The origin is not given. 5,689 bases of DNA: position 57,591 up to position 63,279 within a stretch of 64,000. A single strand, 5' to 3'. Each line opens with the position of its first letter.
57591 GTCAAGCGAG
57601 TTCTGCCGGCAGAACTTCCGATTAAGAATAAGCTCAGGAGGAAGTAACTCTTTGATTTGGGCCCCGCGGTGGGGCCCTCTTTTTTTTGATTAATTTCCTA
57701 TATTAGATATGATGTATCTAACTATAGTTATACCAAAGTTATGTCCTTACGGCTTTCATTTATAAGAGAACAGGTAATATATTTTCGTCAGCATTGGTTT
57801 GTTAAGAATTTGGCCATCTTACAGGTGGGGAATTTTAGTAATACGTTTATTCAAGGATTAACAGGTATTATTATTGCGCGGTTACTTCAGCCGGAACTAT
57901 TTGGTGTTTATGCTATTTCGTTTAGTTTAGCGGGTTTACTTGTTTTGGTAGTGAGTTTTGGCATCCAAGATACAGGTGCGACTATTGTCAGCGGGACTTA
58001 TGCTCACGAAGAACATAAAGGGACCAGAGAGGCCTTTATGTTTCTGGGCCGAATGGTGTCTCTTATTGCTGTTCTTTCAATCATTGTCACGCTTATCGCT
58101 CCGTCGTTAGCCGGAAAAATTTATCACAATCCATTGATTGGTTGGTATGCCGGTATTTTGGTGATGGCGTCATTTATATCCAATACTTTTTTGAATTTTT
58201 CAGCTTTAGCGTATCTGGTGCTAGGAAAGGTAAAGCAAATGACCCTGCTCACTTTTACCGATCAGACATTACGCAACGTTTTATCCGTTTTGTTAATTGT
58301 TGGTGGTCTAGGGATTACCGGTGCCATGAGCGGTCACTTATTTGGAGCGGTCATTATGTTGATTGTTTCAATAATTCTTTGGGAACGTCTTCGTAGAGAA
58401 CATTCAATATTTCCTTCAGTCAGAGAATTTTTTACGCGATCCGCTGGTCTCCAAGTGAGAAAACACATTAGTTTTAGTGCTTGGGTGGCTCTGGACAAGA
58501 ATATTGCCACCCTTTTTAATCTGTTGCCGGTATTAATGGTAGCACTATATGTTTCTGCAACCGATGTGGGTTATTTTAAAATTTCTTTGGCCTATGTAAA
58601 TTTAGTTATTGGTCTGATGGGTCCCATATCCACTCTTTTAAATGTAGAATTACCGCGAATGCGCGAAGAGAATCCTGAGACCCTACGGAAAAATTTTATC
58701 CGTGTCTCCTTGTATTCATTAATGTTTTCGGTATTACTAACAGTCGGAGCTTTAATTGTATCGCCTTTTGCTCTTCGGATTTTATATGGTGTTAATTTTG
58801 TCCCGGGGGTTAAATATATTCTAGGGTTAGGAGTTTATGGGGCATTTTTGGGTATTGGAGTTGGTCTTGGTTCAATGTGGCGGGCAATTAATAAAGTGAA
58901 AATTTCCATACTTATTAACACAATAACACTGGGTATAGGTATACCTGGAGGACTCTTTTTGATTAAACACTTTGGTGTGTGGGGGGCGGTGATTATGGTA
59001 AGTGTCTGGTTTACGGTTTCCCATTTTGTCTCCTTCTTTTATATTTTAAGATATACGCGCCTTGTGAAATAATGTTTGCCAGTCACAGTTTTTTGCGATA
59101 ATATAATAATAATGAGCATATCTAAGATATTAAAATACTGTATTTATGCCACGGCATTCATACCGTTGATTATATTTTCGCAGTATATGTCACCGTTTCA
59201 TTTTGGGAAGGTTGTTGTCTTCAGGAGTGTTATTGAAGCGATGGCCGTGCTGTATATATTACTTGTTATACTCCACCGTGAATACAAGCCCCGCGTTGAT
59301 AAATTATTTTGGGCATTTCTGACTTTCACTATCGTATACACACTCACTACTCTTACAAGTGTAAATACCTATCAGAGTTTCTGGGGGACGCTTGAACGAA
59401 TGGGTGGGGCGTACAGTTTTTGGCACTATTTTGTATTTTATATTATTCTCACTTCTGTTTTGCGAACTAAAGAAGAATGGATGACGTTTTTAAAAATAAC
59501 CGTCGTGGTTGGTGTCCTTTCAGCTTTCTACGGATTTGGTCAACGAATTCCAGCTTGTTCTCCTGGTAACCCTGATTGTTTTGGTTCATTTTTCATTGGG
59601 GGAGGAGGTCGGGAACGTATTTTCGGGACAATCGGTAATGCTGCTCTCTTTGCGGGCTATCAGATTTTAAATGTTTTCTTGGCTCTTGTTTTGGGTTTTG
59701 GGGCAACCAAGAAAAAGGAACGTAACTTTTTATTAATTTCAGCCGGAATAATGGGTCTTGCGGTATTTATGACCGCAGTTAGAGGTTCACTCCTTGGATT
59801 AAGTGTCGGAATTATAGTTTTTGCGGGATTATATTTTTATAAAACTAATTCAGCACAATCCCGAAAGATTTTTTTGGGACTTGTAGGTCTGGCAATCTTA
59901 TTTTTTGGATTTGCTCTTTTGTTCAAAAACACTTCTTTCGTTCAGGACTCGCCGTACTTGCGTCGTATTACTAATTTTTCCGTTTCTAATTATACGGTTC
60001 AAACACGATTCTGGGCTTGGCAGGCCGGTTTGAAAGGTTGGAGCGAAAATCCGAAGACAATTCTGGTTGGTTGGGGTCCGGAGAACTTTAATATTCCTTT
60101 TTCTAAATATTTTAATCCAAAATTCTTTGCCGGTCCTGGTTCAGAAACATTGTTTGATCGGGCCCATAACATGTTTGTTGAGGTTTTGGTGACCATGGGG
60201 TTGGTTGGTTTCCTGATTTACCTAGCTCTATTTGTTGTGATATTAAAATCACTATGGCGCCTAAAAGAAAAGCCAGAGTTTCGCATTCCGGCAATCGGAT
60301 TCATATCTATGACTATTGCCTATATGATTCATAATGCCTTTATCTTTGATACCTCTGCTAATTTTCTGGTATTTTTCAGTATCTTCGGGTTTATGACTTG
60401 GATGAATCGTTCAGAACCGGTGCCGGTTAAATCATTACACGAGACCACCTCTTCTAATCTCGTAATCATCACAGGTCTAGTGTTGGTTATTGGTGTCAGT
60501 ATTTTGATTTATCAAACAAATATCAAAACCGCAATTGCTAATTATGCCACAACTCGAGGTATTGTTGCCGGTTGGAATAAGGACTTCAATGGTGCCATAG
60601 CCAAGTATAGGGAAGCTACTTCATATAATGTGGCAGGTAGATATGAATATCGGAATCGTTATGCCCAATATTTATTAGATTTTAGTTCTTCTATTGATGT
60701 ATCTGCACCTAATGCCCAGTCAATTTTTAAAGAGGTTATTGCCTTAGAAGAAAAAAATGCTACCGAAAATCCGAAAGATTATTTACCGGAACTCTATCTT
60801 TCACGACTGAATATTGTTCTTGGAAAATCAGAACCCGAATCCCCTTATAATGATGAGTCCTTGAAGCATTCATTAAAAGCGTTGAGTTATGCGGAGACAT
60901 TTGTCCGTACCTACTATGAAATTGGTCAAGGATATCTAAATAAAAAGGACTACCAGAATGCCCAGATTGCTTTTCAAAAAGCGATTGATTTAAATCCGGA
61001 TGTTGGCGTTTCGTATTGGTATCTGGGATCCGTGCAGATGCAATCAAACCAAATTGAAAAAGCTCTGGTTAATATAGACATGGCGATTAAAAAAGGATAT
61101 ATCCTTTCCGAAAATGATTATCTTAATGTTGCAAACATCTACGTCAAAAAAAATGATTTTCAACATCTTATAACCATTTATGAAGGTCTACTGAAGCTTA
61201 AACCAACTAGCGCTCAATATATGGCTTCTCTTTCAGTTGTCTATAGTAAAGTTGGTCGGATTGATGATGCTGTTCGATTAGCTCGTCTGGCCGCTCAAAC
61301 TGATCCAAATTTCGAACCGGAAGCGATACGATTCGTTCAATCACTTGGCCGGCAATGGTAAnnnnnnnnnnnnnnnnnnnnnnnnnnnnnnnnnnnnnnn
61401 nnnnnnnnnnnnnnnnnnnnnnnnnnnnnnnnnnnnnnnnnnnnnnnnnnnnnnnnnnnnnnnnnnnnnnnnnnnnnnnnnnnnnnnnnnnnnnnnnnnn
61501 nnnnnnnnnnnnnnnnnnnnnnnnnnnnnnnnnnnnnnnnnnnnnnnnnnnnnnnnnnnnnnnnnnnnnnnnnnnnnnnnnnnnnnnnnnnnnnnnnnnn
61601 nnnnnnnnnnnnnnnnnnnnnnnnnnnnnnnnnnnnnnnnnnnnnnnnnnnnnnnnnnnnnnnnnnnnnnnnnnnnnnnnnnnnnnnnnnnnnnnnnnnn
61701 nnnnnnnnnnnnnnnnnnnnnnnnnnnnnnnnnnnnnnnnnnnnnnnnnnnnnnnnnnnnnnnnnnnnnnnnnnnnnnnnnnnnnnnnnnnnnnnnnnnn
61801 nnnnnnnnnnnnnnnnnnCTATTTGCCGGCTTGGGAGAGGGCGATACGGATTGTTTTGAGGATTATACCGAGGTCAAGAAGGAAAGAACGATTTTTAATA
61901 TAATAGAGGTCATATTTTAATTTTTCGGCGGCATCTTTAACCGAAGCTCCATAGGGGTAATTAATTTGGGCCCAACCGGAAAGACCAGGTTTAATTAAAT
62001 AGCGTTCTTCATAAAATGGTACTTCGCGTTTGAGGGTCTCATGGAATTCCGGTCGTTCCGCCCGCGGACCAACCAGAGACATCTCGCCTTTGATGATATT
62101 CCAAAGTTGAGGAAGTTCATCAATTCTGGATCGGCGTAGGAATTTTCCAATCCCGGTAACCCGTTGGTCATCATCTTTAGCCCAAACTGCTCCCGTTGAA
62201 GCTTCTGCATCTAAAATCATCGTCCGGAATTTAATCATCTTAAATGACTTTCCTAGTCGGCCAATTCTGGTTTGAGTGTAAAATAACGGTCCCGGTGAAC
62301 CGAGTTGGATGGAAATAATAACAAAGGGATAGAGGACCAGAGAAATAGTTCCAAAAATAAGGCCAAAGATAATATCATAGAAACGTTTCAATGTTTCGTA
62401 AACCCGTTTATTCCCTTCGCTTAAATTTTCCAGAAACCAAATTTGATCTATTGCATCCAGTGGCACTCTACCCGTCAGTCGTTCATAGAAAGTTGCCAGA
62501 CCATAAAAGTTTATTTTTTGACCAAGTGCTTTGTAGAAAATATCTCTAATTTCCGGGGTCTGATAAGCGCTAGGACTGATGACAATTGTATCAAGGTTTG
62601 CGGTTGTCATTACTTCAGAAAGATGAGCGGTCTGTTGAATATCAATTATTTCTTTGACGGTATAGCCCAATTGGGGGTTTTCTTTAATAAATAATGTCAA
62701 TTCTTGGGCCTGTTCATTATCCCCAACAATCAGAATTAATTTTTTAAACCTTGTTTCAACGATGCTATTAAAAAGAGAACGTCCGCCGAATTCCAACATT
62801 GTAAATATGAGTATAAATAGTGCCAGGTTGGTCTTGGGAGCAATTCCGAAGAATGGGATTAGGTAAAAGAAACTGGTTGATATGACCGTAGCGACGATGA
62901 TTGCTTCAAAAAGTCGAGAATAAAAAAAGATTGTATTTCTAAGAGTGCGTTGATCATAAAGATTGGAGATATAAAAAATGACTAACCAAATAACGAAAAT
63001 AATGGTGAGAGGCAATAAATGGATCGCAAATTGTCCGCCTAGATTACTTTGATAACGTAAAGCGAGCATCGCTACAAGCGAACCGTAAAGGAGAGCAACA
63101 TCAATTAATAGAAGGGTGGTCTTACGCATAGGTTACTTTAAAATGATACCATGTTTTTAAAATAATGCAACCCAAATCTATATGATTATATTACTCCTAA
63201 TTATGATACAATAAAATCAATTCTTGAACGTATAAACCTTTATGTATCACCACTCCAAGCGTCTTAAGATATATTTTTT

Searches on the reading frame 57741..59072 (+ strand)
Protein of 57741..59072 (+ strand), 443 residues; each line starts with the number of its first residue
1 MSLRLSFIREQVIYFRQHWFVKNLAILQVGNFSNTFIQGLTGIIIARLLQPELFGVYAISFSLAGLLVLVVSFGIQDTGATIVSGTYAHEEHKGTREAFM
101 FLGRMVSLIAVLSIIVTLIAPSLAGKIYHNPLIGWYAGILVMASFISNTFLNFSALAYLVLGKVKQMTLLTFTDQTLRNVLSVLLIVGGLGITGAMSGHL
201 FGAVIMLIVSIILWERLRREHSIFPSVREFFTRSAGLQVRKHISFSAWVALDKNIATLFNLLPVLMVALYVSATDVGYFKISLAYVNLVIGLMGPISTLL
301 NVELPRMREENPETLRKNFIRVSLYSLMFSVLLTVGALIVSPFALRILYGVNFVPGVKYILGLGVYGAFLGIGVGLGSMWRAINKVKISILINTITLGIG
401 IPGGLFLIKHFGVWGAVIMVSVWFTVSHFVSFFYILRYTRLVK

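Call 7: search_protein_families(library=ncbifam, proteins=[window:57741-59072:+], max_evalue=0.001)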
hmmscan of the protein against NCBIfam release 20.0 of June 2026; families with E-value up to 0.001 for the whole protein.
window:57741-59072:+ (443 aa): 1 family
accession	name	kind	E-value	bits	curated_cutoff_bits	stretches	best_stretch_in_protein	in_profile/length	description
NF007773.0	PRK10459.1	equivalog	3.8e-05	22.9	273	1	41-437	28-404/492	MOP flippase family protein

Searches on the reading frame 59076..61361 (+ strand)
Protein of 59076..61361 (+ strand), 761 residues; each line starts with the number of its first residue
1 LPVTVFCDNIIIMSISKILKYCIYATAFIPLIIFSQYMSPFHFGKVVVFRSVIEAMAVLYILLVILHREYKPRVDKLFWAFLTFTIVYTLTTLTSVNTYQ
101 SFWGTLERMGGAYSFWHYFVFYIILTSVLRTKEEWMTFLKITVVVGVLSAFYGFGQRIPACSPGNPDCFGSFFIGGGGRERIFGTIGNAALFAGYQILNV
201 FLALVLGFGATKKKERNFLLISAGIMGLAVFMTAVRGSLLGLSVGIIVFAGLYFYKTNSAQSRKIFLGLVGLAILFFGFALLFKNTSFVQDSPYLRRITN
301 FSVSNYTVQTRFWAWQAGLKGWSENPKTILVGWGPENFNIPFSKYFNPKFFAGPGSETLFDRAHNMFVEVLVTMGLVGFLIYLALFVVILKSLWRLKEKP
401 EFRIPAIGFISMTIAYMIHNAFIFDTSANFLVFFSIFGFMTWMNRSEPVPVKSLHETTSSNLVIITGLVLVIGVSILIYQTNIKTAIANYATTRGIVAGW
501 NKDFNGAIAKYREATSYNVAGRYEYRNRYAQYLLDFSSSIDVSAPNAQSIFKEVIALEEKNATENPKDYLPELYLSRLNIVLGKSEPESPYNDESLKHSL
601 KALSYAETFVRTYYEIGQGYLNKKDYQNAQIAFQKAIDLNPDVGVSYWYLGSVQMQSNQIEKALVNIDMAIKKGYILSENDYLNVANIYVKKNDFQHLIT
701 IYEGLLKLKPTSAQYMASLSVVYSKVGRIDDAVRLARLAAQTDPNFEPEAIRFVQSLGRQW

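Call 7: search_protein_families(library=ncbifam, proteins=[window:59076-61361:+], max_evalue=0.001)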
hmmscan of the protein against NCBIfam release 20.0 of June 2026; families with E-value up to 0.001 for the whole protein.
window:59076-61361:+ (761 aa): 10 families
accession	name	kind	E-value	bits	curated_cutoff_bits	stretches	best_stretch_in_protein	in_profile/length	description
TIGR00947.1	2A73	equivalog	1.7e-12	47.1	366.4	1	51-397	43-369/425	IctB family putative bicarbonate transporter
TIGR02917.1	PEP_TPR_lipo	equivalog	2.9e-09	35.4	312.2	1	612-745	637-768/899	XrtA/PEP-CTERM system TPR-repeat protein PrsT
NF040959.1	MamA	equivalog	6.6e-09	35.5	200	1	597-671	92-166/204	magnetosome protein MamA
TIGR02552.1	LcrH_SycD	equivalog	7.3e-08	32.2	104.8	1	614-675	56-117/136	SycD/LcrH family type III secretion system chaperone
TIGR00990.1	3a0801s09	subfamily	1.1e-07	30.9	757.25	1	575-709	369-497/615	mitochondrial import receptor subunit TOM70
TIGR02521.1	type_IV_pilW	equivalog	1.3e-07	31.5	154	1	600-735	55-191/234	type IV pilus biogenesis/stability protein PilW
TIGR04510.1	mod_pep_cyc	subfamily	1.2e-06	27.3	400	1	613-748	401-536/814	putative peptide modification system cyclase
NF033920.0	C39_PA2778_fam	equivalog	4.5e-05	23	150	0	612-672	192-252/255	PA2778 family cysteine peptidase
NF033758.1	gliding_GltE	equivalog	5.9e-05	22.2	225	1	623-745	65-186/411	adventurous gliding motility TPR repeat lipoprotein GltE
NF008757.0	PRK11788.1-5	equivalog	0.00061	19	363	0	605-665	175-235/388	lipopolysaccharide assembly protein LapB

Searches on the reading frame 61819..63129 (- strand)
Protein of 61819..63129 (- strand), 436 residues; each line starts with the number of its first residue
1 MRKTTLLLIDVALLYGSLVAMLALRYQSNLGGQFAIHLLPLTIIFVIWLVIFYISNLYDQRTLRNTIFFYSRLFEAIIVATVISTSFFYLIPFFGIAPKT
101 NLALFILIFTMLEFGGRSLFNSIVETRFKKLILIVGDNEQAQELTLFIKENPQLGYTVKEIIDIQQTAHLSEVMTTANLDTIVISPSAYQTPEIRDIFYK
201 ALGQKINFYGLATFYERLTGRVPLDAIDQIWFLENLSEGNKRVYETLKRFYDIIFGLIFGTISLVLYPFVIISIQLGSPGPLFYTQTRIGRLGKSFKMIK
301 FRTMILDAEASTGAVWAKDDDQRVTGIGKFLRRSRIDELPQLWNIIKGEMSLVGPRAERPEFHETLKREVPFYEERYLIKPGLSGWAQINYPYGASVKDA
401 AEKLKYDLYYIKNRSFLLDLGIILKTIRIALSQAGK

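Call 50: search_protein_families(library=pfam, proteins=[window:61819-63129:-], max_evalue=0.00001)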
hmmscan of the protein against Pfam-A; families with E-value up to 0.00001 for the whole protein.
window:61819-63129:- (436 aa): 1 family
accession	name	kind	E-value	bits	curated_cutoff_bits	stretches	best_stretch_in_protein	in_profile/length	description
PF02397.22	Bac_transf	-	1.9e-61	207.2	27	1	248-431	1-178/179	Bacterial sugar transferase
